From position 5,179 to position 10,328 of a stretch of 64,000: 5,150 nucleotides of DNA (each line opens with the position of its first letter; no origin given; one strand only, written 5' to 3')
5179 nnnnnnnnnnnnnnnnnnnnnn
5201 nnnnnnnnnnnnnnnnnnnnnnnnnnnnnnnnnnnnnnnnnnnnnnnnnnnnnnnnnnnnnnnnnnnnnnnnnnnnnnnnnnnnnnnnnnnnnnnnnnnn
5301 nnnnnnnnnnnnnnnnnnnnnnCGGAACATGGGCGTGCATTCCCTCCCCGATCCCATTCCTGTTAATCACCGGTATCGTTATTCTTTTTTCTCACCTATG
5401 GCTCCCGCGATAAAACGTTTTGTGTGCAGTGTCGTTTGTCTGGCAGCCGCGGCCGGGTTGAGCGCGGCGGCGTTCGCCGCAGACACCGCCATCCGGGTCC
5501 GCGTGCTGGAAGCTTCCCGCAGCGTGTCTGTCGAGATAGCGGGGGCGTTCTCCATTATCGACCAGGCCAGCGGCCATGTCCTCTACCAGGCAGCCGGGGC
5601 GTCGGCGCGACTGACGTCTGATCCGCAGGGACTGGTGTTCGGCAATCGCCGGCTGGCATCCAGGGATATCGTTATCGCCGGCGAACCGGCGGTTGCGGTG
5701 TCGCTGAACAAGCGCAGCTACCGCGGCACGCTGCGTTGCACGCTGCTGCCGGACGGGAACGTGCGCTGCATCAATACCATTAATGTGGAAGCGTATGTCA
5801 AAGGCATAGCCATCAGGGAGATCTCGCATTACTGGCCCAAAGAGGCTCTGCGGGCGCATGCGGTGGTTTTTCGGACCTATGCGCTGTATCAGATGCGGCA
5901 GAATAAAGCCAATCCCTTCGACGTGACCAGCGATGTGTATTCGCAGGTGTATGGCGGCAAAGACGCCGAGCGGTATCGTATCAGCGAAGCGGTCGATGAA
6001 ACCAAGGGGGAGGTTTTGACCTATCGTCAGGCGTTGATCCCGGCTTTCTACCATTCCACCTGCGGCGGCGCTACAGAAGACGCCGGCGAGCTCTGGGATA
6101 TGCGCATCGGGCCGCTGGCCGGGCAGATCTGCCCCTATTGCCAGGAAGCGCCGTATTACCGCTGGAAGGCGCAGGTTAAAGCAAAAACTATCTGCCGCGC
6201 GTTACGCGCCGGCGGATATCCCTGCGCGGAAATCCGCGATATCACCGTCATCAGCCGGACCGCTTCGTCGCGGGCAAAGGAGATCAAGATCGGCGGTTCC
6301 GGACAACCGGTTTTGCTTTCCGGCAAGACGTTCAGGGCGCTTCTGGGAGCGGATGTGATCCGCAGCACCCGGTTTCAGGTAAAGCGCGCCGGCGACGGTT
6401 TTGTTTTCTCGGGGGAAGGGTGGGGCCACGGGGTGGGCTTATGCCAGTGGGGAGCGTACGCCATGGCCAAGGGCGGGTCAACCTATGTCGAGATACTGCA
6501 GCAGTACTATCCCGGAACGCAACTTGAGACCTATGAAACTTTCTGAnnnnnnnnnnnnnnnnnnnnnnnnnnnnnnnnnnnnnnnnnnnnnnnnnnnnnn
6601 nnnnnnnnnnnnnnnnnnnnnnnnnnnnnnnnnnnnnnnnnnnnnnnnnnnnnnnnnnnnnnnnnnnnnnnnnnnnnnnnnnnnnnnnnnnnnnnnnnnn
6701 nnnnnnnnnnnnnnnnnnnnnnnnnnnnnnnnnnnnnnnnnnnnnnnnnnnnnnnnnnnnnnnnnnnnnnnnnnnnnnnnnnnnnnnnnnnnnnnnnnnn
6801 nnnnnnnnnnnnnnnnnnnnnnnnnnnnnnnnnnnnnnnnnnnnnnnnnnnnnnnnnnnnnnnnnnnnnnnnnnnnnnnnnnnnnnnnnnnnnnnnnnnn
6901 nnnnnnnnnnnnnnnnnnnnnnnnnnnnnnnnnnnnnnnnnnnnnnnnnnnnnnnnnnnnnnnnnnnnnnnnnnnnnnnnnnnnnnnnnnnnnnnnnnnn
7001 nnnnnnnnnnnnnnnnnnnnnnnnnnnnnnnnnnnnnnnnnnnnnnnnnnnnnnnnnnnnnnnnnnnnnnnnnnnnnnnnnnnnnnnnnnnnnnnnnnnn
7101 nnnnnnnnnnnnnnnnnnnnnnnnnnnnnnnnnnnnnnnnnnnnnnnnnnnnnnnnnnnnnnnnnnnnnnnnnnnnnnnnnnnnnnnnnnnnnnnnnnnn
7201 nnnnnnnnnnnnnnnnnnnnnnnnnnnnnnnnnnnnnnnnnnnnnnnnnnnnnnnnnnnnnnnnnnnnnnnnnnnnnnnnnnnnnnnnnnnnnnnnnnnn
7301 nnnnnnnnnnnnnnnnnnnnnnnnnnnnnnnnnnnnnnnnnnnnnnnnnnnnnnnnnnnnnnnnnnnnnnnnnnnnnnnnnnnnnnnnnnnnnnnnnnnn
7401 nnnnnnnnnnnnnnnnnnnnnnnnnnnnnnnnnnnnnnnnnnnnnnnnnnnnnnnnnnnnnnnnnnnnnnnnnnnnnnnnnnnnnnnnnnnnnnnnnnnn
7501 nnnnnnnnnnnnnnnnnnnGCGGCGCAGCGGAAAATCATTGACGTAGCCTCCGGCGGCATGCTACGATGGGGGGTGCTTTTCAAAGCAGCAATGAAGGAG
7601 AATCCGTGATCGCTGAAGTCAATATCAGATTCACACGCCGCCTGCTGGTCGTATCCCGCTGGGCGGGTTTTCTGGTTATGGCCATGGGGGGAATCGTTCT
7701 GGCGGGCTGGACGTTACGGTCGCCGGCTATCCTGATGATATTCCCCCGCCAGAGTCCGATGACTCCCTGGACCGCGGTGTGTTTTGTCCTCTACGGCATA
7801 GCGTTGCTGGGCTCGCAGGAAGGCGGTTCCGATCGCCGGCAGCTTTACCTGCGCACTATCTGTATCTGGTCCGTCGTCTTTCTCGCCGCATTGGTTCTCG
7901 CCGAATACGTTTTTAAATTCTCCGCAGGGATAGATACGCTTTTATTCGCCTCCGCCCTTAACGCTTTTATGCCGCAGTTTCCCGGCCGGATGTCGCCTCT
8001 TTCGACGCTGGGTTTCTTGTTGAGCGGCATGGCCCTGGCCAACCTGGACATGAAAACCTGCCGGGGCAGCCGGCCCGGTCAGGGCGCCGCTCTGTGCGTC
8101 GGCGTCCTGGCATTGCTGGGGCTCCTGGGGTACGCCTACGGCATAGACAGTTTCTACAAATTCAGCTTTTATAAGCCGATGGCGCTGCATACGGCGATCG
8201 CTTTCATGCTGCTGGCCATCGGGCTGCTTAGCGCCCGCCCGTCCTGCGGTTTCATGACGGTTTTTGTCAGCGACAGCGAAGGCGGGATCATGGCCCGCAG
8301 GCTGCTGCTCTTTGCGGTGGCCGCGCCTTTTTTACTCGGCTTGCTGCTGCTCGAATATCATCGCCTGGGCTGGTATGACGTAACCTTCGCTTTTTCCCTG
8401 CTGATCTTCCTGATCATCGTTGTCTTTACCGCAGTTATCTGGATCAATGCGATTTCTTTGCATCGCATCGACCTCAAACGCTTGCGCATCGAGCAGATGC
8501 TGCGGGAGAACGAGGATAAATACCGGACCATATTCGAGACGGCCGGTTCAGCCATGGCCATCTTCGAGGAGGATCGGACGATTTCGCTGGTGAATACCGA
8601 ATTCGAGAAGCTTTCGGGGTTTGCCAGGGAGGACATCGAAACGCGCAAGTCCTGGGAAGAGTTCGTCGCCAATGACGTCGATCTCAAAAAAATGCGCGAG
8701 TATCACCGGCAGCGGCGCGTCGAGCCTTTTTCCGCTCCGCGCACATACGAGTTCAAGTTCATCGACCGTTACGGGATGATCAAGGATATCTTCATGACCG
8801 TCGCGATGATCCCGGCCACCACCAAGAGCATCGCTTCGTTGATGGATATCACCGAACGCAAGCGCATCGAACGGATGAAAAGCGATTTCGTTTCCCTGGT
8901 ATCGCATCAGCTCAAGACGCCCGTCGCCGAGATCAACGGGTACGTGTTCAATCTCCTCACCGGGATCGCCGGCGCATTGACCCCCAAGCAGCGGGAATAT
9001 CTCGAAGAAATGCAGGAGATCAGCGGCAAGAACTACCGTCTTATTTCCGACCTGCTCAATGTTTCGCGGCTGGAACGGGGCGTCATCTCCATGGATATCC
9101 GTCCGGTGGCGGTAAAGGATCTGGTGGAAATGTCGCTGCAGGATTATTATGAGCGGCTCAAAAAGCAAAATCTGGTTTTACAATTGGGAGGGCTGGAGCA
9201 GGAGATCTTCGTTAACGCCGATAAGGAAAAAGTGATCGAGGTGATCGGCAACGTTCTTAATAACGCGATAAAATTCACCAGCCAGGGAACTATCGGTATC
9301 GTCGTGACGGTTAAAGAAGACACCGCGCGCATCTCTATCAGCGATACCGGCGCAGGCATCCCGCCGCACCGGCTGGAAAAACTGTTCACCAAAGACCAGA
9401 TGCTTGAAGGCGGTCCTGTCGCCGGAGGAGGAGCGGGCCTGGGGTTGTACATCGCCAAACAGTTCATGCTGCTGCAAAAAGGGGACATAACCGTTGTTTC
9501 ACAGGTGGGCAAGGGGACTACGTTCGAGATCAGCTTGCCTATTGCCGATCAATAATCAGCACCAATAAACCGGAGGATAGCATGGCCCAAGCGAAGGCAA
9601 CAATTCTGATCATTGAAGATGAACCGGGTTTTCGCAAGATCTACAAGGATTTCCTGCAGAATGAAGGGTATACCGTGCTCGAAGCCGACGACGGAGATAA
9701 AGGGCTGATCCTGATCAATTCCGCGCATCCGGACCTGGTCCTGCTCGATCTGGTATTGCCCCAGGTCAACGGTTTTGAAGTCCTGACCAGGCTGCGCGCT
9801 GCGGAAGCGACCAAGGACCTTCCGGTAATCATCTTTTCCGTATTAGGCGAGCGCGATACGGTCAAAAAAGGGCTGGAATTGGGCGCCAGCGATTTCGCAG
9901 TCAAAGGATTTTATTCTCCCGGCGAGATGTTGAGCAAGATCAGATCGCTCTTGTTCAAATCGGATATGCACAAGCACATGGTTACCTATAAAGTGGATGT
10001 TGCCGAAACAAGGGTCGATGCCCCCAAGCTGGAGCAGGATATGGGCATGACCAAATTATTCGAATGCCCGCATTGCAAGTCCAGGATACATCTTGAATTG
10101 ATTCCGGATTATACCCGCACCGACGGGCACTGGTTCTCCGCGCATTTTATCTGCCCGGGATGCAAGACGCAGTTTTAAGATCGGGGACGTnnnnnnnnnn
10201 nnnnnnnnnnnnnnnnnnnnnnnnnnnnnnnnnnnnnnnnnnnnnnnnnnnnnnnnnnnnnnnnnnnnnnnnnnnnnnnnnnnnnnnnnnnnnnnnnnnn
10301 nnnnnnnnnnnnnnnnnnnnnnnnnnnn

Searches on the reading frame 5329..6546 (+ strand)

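Call 10: search_protein_families(library=pfam, proteins=[window:5329-6546:+], max_evalue=0.00001)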
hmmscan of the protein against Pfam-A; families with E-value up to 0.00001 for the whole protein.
window:5329-6546:+ (405 aa): 1 family
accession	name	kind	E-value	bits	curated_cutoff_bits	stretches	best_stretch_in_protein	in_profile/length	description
PF08486.15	SpoIID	-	4e-24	85.5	23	1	143-232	3-97/97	Stage II sporulation protein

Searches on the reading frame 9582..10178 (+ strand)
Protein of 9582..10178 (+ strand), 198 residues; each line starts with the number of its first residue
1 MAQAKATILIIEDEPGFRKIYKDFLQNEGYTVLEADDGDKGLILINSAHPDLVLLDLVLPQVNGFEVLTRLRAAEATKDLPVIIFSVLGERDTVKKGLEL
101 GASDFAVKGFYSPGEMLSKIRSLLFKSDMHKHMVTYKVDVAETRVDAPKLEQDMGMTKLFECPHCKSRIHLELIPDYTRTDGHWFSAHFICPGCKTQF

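Call 10: search_protein_families(library=pfam, proteins=[window:9582-10178:+], max_evalue=0.00001)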
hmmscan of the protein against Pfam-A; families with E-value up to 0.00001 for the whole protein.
window:9582-10178:+ (198 aa): 1 family
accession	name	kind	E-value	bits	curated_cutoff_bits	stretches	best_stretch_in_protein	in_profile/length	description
PF00072.30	Response_reg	-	1.7e-25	89.8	30.2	1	8-120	1-110/111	Response regulator receiver domain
